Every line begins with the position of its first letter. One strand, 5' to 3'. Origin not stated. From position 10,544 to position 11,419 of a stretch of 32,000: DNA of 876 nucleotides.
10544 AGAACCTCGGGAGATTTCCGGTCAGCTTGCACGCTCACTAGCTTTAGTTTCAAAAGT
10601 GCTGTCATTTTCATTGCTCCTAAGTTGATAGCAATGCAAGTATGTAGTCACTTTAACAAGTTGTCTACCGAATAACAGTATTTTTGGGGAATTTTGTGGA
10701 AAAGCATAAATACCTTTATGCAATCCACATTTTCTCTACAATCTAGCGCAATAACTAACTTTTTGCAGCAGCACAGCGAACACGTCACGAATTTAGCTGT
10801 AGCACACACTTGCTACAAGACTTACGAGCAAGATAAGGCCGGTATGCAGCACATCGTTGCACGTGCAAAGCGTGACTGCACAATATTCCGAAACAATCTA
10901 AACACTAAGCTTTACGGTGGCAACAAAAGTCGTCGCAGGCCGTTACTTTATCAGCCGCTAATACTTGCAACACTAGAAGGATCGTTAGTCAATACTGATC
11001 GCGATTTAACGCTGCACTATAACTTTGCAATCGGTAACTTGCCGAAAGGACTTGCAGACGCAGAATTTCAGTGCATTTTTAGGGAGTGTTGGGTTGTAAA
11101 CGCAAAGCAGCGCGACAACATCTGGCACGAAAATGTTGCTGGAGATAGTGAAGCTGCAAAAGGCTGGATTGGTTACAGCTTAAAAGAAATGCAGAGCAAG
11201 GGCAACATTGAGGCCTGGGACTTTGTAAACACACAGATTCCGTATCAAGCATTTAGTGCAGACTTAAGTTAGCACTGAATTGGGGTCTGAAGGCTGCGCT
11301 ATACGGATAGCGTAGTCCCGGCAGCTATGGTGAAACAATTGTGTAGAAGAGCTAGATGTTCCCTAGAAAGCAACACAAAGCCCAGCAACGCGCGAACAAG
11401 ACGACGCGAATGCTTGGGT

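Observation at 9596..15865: Small AT-rich integrative island inserted exactly at the anticodon loop of tRNA-Lys(CUU)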

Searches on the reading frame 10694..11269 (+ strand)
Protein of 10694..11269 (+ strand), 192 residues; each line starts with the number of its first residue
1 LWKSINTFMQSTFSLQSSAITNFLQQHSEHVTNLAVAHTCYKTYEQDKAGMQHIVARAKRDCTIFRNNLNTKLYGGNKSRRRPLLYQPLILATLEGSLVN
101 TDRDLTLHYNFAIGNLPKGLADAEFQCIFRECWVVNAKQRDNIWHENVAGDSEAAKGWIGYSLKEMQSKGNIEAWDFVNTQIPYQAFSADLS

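Call 7: search_protein_families(library=pfam, proteins=[window:10694-11269:+], max_evalue=0.1)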
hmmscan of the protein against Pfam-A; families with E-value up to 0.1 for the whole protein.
window:10694-11269:+ (192 aa): 1 family
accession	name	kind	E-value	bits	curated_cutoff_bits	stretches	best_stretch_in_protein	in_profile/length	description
PF06421.17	LepA_C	-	0.053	14.1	29.7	0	46-86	43-80/107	GTP-binding protein LepA C-terminus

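Call 8: search_protein_families(library=padloc, proteins=[window:10694-11269:+], max_evalue=0.1)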
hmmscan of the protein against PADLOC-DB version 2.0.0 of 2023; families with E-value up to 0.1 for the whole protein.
window:10694-11269:+ (192 aa): 0 families

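Call 9: search_protein_families(library=phrogs, proteins=[window:10694-11269:+], max_evalue=0.1)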
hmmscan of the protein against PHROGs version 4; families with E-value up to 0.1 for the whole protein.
window:10694-11269:+ (192 aa): 0 families

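Call 10: search_protein_families(library=ncbifam, proteins=[window:10694-11269:+], max_evalue=0.1)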
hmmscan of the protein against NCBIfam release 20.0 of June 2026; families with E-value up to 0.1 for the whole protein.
window:10694-11269:+ (192 aa): 0 families

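Call 40: search_protein_families(library=pfam, alignment_id=A2, max_evalue=1)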
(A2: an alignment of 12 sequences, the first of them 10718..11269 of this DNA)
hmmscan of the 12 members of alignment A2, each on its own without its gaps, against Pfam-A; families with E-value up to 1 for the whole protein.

A. member 1, window:10718-11269:+ (184 aa): 1 family
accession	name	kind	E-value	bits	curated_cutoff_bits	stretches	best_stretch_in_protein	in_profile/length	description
PF06421.17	LepA_C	-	0.048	14.2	29.7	1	38-78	43-80/107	GTP-binding protein LepA C-terminus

B. families by the number of members that match (of 12 scanned): 13 families
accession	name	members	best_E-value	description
PF23343.2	REP_ORF2-G2P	5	9.3e-07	Replication-associated protein ORF2/G2P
PF16526.10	CLZ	2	0.025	C-terminal leucine zipper domain of cyclic nucleotide-gated channels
PF04344.18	CheZ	2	0.075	Chemotaxis phosphatase, CheZ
PF22023.1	Pus10_THUMP_arc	1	0.0022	Pus10 THUMP domain, archaeal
PF01841.26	Transglut_core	1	0.0057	Transglutaminase-like superfamily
PF16244.11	DUF4901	1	0.044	YcdB, YcdC repeated domain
PF06421.17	LepA_C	1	0.048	GTP-binding protein LepA C-terminus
PF15619.11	Lebercilin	1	0.065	Ciliary protein causing Leber congenital amaurosis disease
PF04659.18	Arch_fla_DE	1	0.096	Archaeal flagella protein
PF23940.1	DUF7275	1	0.098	Domain of unknown function (DUF7275)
PF08439.15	Peptidase_M3_N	1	0.1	Oligopeptidase F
PF23824.1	DUF7194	1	0.15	Family of unknown function (DUF7194)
PF24655.1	DUF7645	1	0.31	Domain of unknown function (DUF7645)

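Call 41: search_solved_structures(query=A2, max_evalue=10)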
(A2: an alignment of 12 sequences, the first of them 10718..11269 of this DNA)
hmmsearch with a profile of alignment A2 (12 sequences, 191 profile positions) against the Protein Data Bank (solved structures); distinct sequences matched with E-value up to 10: 2.
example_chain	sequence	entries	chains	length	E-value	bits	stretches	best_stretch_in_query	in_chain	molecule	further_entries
3jqh_A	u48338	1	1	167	0.00031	23.8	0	113-152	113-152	C-type lectin domain family 4 member M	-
4l8i_A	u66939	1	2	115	0.93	12.4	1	124-171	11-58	RSV epitope scaffold FFL_005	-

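Call 63: find_homologous_proteins(query=window:10718-11269:+, max_evalue=0.001)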
Query window:10718-11269:+ (184 aa): 61 proteins with E <= 0.001 among 99 candidates.
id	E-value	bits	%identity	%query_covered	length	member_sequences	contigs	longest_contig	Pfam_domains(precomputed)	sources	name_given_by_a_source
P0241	2.0e-119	413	98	100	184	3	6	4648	-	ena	-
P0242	3.8e-80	285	67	99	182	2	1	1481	-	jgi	jgi:hypothetical protein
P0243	1.1e-75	271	64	99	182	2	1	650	-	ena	-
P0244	4.8e-72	259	61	98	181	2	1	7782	-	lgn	-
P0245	5.4e-72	259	63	99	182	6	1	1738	-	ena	-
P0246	4.2e-71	256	63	99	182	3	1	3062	-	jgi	jgi:hypothetical protein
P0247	7.3e-71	255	64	93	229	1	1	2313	-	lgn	-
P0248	5.8e-70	252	61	99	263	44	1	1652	-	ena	-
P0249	2.1e-68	247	60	98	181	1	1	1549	-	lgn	-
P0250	2.1e-68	247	64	93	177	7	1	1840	-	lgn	-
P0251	2.6e-68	247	60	96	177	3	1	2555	-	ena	-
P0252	2.8e-68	247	59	98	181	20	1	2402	-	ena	-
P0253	1.0e-65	238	58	96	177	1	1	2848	-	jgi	jgi:hypothetical protein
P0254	5.5e-65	236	60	93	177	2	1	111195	-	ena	-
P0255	2.6e-64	234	59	96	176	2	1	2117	-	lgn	-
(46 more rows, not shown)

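Call 66: find_encoding_contigs(protein=P0241, flank=10000, max_places=10)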
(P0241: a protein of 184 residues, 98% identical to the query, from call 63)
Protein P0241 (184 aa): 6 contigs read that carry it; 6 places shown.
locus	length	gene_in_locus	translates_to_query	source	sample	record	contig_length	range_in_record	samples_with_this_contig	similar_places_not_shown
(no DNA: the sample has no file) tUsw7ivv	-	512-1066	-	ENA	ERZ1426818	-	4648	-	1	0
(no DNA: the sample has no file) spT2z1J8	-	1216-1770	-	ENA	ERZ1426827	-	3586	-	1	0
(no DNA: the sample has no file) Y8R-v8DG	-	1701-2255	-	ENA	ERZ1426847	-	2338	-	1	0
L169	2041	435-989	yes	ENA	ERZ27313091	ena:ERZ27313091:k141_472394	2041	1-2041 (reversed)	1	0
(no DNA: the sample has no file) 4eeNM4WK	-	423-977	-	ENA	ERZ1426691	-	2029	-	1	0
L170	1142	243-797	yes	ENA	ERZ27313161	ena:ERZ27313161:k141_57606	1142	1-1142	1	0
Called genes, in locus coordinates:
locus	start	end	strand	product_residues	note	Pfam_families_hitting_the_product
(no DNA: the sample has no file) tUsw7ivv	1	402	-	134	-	?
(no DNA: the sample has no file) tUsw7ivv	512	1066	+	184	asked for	-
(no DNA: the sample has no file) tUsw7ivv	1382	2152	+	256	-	-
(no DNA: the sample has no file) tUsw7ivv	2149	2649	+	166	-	PF15956:DUF4760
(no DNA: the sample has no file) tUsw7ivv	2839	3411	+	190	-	PF00589:Phage_integrase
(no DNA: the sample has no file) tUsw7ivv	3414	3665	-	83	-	-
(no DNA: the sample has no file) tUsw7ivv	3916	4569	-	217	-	-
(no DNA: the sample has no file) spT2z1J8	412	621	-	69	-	-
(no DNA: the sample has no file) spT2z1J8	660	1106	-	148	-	PF20346:DUF6641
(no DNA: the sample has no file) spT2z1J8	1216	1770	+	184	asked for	-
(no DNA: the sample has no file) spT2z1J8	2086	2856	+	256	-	-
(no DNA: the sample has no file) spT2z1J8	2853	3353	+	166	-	PF15956:DUF4760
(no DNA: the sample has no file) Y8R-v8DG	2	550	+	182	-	?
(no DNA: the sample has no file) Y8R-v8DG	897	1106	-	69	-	-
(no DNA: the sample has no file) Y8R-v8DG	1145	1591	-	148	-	PF20346:DUF6641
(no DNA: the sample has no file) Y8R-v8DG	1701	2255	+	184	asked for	-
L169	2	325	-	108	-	?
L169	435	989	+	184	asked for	-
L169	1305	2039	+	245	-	?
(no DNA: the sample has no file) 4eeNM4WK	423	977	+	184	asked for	-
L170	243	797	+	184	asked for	-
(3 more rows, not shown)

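Call 74: predict_structure(alignment_id=A7)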
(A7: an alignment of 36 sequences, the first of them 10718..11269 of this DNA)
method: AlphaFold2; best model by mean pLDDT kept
length: 184 residues; sequences in the alignment: 36
mean_pLDDT: 94.6   pTM: 0.89
mean pLDDT of the five models: 94.6, 94.5, 92.9, 92.5, 89.8
residues with pLDDT >= 90: 160; 70-90: 20; 50-70: 4; < 50: 0
segments of 3 or more residues with pLDDT < 50: none
pLDDT, mean of each block of 10 residues (from residue 1): 85 96 98 97 97 98 91 90 97 96 97 98 98 98 98 94 92 93 70
secondary structure, 60 per line:
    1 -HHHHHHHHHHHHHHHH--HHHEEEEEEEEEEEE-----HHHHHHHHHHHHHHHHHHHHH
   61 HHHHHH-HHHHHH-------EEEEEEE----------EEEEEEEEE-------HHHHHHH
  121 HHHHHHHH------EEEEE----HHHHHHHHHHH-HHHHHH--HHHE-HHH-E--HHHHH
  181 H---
elements in order: H2-17 E23-34 H40-66 H68-73 E81-87 E98-106 H114-128 E135-139 H144-154 H156-161 H176-181

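Call 78: fold_search(model_id=the predicted structure, library=pdb)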
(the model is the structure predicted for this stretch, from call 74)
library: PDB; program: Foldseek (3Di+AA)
matches with E <= 10: 559; with E <= 0.001: 0
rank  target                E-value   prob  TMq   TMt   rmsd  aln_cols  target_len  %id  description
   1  3b49                  2.0e-02  0.54  0.28  0.26  10.6       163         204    9  Crystal structure of an uncharacterized conserved protein from Listeria innocua (released 2007-11-13)
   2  1rtz                  2.6e-02  0.82  0.37  0.42  10.3       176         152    9  CRYSTAL STRUCTURE OF E.COLI APO-HPPK(V83G/DEL84-89) AT 1.33 ANGSTROM RESOLUTION (released 2004-02-24)
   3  6an4                  7.1e-02  0.30  0.28  0.32  12.3       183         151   11  Crystal structure of Escherichia coli HPPK in complex with bisubstrate analogue inhibitor HP-39 (J1F) (released 2018-08-15)
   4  5x5m_A                7.6e-02  0.30  0.27  0.25  10.7       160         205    9  Crystal structure of a hydrolase encoded by lin2189 from Listeria innocua (released 2017-12-06)
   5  2ec2_A                8.1e-02  0.35  0.27  0.34   9.4       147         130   13  Crystal structure of transposase from Sulfolobus tokodaii (released 2007-02-27)
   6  5xzt_C                8.6e-02  0.28  0.25  0.34   7.1       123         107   14  C-terminal peptide depleted mutant of hydroxynitrile lyase from Passiflora edulis (PeHNL) (released 2017-11-22)
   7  9ldy_A                9.7e-02  0.25  0.28  0.08  13.3       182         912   12  Crystallization of putative zinc protease from Porphyromonas gingivalis (released 2026-01-14)
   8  2ec2_D                1.0e-01  0.75  0.34  0.46   8.4       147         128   14  Crystal structure of transposase from Sulfolobus tokodaii (released 2007-02-27)
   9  7kdo                  1.0e-01  0.25  0.29  0.33  12.2       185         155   10  Crystal structure of Escherichia coli HPPK in complex with bisubstrate inhibitor HP-73 (released 2020-12-02)
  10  8uw6_B                1.1e-01  0.63  0.34  0.20   5.8       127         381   11  Acetylornithine deacetylase from Escherichia coli, di-zinc form. (released 2024-05-29)
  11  5xzq_K                1.1e-01  0.30  0.26  0.37   6.9       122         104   16  Hydroxynitrile lyase from Passiflora edulis (PeHNL) (released 2017-11-22)
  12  6eqt_A                1.1e-01  0.16  0.23  0.21  15.0       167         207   10  CRYSTAL STRUCTURE OF THE HUMAN KINETOCHORE PROTEIN CENP-N (released 2018-01-17)
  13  7rsf_A                1.4e-01  0.47  0.32  0.18   6.6       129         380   13  Acetylornithine deacetylase from Escherichia coli (released 2021-08-18)
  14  6zo7_B                1.5e-01  0.33  0.29  0.07  16.1       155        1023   10  3-Formylrifamycin SV binding to the access pocket of AcrB-G619P L and T protomer (released 2021-05-19)
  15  1f9h                  1.6e-01  0.30  0.32  0.36  11.7       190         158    9  CRYSTAL STRUCTURE OF THE TERNARY COMPLEX OF E. COLI HPPK(R92A) WITH MGAMPCPP AND 6-HYDROXYMETHYL-7,8-DIHYDROPTERIN AT 1. (released 2003-04-15)
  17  4er8_A                1.7e-01  0.60  0.35  0.38   5.8       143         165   10  Structure of the REP associates tyrosine transposase bound to a REP hairpin (released 2012-08-15)
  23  2ec2_B                1.9e-01  0.47  0.33  0.43   9.0       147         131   14  Crystal structure of transposase from Sulfolobus tokodaii (released 2007-02-27)
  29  2ec2_E                2.4e-01  0.21  0.27  0.34   9.4       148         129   12  Crystal structure of transposase from Sulfolobus tokodaii (released 2007-02-27)
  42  2xm3_B                3.2e-01  0.23  0.27  0.35   7.0       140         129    8  Deinococcus radiodurans ISDra2 Transposase Left end DNA complex (released 2010-10-13)
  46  2xm3_C                3.4e-01  0.41  0.33  0.44   5.5       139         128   11  Deinococcus radiodurans ISDra2 Transposase Left end DNA complex (released 2010-10-13)
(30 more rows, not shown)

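Call 83: search_protein_families(library=padloc, proteins=[L169:1305-2039:+], max_evalue=1)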
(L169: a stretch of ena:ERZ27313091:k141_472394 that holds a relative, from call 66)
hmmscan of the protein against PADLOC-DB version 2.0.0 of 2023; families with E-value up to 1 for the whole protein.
L169:1305-2039:+ (245 aa): 0 families

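Call 87: search_protein_families(library=pfam, proteins=[L169:1305-2039:+], max_evalue=0.001)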
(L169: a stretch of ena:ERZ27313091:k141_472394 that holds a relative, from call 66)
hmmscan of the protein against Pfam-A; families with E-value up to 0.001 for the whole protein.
L169:1305-2039:+ (245 aa): 0 families

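Call 107: fold_search(model_id=the predicted structure, library=viral)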
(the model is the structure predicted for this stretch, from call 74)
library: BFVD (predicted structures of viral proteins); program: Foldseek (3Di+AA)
matches with E <= 10: 657; with E <= 0.001: 5
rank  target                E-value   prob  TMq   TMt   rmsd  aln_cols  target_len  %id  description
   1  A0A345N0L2            1.8e-04  1.00  0.51  0.37  12.5       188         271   13  (no name in the UniProt tables at hand)
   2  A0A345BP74            2.4e-04  1.00  0.47  0.21   8.2       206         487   12  (no name in the UniProt tables at hand)
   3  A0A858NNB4            3.5e-04  1.00  0.50  0.31   4.2       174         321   15  (no name in the UniProt tables at hand)
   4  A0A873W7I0            6.7e-04  1.00  0.55  0.24   7.0       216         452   12  (no name in the UniProt tables at hand)
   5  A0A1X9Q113            9.1e-04  1.00  0.49  0.22   6.2       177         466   15  (no name in the UniProt tables at hand)
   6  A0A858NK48            1.3e-03  1.00  0.51  0.39   5.6       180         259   16  (no name in the UniProt tables at hand)
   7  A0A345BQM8            1.3e-03  1.00  0.43  0.33   6.5       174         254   11  (no name in the UniProt tables at hand)
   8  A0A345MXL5            1.6e-03  1.00  0.55  0.39   3.6       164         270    8  (no name in the UniProt tables at hand)
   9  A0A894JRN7            1.7e-03  0.97  0.42  0.20  12.7       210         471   12  (no name in the UniProt tables at hand)
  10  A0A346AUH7            1.9e-03  1.00  0.43  0.29   5.9       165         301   16  (no name in the UniProt tables at hand)
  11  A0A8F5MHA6            1.9e-03  1.00  0.46  0.32   7.0       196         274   15  (no name in the UniProt tables at hand)
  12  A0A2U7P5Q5            2.1e-03  1.00  0.47  0.22   5.1       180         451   12  (no name in the UniProt tables at hand)
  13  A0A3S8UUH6            2.1e-03  0.99  0.41  0.25   6.4       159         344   14  (no name in the UniProt tables at hand)
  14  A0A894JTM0            2.3e-03  0.98  0.42  0.29  10.0       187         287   16  (no name in the UniProt tables at hand)
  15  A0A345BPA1            2.4e-03  1.00  0.45  0.21   6.6       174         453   12  (no name in the UniProt tables at hand)
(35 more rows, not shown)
